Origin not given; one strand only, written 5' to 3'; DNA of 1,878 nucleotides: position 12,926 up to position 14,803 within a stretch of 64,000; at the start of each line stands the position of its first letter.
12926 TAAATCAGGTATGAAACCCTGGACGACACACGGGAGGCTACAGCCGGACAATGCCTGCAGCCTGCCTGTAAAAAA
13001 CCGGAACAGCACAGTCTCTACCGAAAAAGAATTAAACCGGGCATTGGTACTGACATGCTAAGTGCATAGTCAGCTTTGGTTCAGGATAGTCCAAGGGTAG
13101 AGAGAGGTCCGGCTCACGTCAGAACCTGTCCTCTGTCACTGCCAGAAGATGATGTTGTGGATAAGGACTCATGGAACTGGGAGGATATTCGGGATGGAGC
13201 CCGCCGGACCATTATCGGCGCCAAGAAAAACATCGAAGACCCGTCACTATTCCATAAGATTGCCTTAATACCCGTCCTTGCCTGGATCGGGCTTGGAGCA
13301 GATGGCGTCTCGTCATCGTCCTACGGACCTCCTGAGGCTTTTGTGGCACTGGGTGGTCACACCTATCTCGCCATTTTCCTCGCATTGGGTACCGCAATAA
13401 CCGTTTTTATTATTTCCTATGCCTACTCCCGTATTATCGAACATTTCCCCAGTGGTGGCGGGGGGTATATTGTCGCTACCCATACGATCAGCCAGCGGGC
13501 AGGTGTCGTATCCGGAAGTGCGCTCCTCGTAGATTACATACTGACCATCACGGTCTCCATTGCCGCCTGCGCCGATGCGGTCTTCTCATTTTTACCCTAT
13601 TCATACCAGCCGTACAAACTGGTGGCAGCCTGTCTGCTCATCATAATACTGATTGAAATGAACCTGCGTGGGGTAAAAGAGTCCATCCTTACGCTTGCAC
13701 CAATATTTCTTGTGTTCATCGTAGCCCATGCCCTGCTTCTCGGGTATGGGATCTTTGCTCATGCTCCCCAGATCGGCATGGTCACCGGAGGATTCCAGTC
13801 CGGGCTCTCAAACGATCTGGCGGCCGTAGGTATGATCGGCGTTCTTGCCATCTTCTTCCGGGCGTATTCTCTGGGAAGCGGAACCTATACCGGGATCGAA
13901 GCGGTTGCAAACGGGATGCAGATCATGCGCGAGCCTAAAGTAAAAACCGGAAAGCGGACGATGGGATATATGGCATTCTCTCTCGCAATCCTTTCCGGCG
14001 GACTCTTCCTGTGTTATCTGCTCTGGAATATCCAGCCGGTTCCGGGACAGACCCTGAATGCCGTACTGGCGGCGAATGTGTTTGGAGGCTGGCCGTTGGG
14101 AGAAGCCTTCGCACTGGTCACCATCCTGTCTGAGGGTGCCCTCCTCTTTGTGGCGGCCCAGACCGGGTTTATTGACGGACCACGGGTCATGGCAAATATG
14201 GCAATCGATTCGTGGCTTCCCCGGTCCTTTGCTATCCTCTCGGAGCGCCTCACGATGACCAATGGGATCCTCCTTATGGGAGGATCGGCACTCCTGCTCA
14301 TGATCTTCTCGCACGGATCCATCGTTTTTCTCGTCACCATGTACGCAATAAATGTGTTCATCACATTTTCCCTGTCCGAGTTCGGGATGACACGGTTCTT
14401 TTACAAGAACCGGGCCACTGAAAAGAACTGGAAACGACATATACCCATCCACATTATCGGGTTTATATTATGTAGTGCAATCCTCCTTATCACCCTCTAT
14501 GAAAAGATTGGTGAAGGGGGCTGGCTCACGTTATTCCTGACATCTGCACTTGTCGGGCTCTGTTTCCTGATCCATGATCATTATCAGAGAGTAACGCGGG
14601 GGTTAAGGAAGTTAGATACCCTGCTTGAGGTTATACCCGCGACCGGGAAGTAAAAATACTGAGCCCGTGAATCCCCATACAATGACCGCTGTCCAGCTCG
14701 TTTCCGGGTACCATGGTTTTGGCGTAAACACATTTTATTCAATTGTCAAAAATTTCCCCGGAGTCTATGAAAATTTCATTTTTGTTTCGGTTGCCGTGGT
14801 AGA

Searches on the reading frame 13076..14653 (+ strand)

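Call 44: search_protein_families(library=pfam, proteins=[window:13076-14653:+], max_evalue=0.01)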
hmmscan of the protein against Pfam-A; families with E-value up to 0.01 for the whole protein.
window:13076-14653:+ (525 aa): 2 families
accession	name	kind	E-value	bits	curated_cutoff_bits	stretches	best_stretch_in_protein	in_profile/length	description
PF13520.12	AA_permease_2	-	1e-19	71.2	27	1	86-479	18-410/427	Amino acid permease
PF00324.27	AA_permease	-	2e-07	30.5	24.6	1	93-503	26-460/470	Amino acid permease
